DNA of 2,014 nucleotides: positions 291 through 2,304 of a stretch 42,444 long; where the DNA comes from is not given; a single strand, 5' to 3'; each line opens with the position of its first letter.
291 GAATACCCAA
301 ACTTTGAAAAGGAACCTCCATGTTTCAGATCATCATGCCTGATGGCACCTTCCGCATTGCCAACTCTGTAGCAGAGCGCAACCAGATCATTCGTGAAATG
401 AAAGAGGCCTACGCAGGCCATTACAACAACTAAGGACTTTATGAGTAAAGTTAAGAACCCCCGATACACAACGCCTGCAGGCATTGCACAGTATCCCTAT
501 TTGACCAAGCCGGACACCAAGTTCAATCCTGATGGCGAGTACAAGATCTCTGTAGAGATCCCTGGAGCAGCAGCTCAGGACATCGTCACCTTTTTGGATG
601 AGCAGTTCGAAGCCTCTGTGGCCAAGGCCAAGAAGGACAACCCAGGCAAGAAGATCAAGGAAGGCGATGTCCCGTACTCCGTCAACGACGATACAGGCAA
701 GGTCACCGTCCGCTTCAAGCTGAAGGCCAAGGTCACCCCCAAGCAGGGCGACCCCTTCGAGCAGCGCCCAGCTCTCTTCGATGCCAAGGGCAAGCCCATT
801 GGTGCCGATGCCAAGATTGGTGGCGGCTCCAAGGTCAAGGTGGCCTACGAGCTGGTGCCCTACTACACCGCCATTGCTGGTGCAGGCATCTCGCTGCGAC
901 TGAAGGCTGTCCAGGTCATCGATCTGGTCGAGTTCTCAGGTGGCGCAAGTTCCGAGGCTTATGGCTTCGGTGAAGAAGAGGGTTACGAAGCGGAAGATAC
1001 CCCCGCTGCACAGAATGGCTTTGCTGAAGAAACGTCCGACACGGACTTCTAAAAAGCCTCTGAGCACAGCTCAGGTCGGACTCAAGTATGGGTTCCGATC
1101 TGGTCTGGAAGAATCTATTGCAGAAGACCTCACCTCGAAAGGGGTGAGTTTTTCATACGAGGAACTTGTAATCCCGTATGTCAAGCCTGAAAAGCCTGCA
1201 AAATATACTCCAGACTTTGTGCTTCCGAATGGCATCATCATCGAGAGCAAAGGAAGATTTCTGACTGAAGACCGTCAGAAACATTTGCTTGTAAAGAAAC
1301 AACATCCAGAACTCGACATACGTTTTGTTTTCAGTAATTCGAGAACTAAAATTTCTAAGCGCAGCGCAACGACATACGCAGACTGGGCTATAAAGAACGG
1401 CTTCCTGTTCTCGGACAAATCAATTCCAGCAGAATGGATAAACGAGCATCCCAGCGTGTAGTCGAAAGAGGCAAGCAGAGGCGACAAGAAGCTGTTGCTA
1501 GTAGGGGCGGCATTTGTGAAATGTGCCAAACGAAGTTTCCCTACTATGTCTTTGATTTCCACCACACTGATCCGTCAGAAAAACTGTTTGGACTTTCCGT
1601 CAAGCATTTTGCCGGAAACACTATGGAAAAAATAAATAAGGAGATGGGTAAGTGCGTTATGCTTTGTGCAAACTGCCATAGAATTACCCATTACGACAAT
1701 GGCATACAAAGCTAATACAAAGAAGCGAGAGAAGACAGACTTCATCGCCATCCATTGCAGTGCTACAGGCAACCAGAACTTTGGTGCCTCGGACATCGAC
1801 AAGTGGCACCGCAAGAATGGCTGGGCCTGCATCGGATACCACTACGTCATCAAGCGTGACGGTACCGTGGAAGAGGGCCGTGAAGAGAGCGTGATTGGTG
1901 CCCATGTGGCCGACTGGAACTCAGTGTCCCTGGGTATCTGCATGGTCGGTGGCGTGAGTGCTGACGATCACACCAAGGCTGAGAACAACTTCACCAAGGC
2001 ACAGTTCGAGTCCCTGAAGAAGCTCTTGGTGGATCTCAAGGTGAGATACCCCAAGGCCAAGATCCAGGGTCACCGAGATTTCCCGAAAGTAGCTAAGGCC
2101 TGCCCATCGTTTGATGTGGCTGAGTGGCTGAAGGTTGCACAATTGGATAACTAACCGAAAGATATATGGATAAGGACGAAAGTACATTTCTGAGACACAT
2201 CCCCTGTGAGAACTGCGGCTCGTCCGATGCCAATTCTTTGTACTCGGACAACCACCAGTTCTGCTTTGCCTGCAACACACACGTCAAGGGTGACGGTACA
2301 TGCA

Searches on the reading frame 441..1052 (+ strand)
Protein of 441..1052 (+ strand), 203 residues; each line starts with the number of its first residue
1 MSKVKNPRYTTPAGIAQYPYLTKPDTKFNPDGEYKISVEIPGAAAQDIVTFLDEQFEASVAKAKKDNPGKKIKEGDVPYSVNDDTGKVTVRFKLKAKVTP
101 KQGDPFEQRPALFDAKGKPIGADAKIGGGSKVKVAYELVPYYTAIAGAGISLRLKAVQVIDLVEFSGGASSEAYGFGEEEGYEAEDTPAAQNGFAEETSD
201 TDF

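Call 104: search_protein_families(library=pfam, proteins=[window:441-1052:+], max_evalue=0.01)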
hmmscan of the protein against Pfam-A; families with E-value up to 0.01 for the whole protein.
window:441-1052:+ (203 aa): 2 families
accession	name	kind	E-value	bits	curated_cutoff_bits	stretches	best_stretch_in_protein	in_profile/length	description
PF21265.3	SBB_T7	-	2e-22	80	27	1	16-162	5-169/169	Single-stranded DNA-binding protein, Bacteriophage T7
PF10991.15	Enc34_ssDNA-bd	-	4e-05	23.8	26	1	17-180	11-170/176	Enterobacter phage Enc34, ssDNA-binding protein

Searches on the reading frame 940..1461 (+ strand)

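Call 104: search_protein_families(library=pfam, proteins=[window:940-1461:+], max_evalue=0.01)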
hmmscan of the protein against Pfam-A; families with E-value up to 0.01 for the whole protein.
window:940-1461:+ (173 aa): 1 family
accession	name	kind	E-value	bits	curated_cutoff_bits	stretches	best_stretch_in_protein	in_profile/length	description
PF05367.17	Phage_endo_I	-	2.1e-60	203.1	29.1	1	50-170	13-133/149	Phage endonuclease I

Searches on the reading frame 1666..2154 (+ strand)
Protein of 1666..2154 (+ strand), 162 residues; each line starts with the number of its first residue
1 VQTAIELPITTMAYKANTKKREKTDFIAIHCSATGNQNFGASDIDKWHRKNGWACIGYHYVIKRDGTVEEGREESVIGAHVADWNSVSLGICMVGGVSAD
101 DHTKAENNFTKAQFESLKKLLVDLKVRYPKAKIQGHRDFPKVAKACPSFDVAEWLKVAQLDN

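Call 59: find_encoding_contigs(protein=window:1666-2154:+, flank=3500, max_places=10)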
Protein window:1666-2154:+ (162 aa): no gene with exactly this product is on record in the collection.

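Call 104: search_protein_families(library=pfam, proteins=[window:1666-2154:+], max_evalue=0.01)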
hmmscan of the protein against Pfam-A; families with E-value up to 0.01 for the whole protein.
window:1666-2154:+ (162 aa): 1 family
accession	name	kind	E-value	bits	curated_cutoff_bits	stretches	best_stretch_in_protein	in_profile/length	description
PF01510.30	Amidase_2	-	5e-19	69.4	26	1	22-148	3-130/131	N-acetylmuramoyl-L-alanine amidase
